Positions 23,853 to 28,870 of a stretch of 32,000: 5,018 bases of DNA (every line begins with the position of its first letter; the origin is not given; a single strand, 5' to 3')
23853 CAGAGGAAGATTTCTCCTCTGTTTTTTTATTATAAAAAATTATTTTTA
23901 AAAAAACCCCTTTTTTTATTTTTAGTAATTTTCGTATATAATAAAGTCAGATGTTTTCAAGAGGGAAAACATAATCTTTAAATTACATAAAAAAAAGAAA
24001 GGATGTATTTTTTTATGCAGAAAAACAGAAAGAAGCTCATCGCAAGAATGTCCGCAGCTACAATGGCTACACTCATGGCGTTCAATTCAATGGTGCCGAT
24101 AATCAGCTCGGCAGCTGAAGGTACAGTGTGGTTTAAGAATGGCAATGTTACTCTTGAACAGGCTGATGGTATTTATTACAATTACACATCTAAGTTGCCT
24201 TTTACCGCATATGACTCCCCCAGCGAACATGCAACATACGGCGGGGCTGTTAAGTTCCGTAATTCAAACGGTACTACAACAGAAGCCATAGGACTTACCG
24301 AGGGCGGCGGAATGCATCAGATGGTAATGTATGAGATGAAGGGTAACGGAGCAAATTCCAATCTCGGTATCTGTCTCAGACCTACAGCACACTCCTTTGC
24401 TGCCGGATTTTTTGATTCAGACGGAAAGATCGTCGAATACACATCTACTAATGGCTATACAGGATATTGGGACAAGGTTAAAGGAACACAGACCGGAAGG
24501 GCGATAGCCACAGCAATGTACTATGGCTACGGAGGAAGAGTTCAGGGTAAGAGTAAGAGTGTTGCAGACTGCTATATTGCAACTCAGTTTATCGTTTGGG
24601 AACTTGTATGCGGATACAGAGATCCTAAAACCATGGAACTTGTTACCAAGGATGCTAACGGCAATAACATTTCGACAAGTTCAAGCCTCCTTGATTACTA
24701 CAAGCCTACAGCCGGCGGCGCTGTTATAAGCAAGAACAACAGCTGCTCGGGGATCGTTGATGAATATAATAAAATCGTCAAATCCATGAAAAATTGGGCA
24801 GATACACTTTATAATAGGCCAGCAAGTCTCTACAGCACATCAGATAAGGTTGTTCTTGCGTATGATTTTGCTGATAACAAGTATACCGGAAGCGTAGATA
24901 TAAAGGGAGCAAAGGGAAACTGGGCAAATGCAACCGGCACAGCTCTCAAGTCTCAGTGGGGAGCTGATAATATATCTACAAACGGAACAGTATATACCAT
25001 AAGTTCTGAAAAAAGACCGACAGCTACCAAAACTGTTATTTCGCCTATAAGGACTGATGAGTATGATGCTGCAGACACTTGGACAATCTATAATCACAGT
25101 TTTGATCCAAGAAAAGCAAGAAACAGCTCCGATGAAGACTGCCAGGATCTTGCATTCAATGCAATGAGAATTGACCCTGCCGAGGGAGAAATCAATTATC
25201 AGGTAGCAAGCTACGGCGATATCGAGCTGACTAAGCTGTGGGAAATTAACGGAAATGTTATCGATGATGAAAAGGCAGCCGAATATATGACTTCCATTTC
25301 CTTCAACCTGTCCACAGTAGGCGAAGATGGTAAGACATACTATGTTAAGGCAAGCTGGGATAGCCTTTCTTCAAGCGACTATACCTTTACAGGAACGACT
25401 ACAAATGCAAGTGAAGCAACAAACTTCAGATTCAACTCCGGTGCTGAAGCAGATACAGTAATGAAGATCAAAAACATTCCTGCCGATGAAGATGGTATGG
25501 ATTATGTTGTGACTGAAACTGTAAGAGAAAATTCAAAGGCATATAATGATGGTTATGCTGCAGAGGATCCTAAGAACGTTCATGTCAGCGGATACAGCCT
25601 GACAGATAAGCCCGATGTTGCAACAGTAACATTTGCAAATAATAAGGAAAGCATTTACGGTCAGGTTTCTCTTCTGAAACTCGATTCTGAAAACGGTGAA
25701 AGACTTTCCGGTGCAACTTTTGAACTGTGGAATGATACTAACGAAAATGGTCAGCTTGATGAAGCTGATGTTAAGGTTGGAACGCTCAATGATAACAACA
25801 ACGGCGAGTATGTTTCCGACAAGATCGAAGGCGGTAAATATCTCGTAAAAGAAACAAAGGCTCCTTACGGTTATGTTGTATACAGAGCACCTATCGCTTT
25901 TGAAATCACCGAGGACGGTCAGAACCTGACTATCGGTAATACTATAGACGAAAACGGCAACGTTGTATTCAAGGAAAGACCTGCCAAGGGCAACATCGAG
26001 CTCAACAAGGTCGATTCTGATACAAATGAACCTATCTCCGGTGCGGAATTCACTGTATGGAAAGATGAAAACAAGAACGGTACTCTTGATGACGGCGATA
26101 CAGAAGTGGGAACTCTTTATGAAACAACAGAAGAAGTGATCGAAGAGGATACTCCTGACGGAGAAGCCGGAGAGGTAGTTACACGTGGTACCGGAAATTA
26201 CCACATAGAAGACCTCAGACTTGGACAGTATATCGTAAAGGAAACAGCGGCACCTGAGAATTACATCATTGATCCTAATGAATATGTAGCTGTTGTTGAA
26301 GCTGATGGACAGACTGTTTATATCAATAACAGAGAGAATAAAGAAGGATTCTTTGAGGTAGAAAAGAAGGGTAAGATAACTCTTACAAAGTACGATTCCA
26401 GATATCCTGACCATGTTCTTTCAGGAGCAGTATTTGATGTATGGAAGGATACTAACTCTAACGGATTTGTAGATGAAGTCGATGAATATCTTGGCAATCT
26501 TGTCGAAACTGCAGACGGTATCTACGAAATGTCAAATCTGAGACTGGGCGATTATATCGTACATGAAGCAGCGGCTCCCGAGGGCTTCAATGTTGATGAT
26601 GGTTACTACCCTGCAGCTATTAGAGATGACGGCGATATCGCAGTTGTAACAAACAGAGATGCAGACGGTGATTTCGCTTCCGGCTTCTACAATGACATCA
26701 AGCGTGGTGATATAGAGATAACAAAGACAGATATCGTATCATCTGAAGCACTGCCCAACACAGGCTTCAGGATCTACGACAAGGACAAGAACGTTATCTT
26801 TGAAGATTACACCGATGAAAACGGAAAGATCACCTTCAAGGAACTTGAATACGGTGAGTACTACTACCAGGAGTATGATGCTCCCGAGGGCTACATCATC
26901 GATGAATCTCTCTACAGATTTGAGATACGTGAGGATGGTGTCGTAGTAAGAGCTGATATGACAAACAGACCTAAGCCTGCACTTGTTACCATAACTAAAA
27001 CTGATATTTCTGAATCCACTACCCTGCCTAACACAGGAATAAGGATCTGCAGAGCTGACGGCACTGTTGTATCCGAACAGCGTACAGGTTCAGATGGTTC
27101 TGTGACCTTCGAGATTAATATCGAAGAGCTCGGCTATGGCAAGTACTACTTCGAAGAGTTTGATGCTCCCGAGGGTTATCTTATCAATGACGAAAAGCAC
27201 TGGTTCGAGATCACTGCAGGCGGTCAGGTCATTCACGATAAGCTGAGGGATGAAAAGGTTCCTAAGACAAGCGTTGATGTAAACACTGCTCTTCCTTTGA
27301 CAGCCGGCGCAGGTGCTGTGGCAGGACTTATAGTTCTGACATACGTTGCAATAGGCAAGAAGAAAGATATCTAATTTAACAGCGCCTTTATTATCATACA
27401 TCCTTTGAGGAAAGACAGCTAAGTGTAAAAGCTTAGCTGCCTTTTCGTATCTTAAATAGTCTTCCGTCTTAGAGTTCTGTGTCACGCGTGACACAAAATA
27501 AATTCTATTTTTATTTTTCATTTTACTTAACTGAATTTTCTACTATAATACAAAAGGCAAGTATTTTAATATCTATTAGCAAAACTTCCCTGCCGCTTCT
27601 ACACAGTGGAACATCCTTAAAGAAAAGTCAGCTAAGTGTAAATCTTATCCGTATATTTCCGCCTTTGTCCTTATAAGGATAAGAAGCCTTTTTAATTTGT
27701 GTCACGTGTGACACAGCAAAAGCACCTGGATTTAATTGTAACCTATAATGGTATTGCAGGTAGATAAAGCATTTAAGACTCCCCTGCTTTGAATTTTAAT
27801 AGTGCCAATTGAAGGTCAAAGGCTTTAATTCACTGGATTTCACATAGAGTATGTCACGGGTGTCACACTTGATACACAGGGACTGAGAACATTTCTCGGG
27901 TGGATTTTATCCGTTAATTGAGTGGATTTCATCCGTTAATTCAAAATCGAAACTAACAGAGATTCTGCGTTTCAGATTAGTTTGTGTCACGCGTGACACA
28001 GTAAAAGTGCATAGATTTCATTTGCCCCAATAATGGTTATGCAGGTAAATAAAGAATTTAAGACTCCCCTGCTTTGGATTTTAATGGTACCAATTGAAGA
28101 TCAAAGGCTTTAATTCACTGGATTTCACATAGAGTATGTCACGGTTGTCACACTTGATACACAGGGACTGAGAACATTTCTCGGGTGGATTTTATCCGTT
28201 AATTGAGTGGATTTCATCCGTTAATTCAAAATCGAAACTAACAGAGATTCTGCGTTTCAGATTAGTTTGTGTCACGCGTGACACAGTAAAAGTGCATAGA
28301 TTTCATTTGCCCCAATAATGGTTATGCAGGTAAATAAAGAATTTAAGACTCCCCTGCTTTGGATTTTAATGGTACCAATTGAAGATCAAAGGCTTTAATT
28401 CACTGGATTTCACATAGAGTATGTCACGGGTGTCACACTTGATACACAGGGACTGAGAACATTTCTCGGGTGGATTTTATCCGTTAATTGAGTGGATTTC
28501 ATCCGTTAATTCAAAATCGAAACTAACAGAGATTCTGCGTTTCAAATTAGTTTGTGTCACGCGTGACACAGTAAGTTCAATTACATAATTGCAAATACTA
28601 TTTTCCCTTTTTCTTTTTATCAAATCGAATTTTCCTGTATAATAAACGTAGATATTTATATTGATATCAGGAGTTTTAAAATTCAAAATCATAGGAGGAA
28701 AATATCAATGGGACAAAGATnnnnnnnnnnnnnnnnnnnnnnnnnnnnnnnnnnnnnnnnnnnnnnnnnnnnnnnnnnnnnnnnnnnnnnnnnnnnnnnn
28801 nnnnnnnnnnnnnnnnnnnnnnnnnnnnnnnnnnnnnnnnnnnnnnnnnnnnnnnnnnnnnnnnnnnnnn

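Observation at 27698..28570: Three tandem 285-bp noncoding units, each with the palindrome, a degenerate palindrome and a 22-bp-phased iteron pair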

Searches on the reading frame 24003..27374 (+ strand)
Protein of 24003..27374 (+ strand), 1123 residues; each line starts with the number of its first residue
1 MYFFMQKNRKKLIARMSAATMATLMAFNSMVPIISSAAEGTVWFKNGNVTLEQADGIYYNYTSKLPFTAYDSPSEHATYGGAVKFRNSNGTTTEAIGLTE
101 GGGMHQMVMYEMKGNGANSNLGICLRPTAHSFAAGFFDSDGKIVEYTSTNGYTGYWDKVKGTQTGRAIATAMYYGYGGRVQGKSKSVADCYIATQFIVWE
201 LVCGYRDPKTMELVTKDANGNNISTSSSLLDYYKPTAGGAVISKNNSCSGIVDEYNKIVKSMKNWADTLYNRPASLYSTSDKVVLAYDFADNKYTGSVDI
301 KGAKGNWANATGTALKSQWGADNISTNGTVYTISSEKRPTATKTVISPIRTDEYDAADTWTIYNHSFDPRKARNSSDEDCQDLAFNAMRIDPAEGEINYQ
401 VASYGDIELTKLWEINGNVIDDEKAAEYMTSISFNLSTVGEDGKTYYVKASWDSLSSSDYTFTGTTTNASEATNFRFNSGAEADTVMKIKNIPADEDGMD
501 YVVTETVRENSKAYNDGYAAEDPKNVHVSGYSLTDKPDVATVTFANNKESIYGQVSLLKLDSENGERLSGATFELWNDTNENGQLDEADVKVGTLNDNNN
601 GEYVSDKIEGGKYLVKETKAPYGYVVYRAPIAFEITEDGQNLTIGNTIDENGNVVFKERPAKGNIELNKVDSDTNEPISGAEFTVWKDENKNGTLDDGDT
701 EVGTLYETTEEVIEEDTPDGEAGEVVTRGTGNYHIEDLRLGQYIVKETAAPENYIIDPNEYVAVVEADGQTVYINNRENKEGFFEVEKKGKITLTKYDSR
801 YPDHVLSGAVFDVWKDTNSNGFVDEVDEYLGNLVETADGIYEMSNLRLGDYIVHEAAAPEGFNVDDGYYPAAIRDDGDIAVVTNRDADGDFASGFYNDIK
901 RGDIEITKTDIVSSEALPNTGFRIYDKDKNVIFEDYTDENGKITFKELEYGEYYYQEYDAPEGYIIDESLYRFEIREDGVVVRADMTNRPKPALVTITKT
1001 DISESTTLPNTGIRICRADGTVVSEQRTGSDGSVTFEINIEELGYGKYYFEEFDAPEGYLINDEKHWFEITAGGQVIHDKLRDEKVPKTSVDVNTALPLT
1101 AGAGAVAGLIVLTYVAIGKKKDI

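Call 9: search_protein_families(library=pfam, proteins=[window:24003-27374:+], max_evalue=0.01)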
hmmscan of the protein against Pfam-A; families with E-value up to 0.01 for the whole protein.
window:24003-27374:+ (1123 aa): 6 families
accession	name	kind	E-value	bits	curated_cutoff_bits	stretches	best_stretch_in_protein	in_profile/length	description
PF17802.7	SpaA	-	1.7e-86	284.9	23.1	5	902-989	1-90/91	Prealbumin-like fold domain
PF17210.9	SdrD_B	-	7.3e-12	45.9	29.7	1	684-759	6-75/112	SdrD B-like domain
PF11974.14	bMG3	-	5.1e-06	26.8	34.9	0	904-948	15-59/103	Bacterial alpha-2-macroglobulin MG3 domain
PF08341.16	TED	-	8.3e-06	26.6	22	1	146-229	11-89/102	Thioester domain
PF23657.1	DUF7151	-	0.0017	18.7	27.2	0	677-699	16-38/46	Domain of unknown function (DUF7151)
PF13620.12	CarboxypepD_reg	-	0.004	17.9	32.3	0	715-746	22-53/82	Carboxypeptidase regulatory-like domain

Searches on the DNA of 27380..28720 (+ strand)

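Call 7: search_dna_similar(query=window:27400-28700:+, collection=plasmids, mode=distant)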
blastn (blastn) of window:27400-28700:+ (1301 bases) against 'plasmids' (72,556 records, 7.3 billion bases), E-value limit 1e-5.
No match.

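Call 8: search_dna_similar(query=window:27400-28700:+, collection=phages, mode=distant)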
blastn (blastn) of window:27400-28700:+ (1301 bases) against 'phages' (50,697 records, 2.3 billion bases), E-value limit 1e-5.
No match.

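Call 70: search_rna_families(source=window, start=27380, end=28720, threshold=evalue, max_evalue=1)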
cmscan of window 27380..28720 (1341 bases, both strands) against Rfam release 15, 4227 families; matches with E-value up to 1: 0.
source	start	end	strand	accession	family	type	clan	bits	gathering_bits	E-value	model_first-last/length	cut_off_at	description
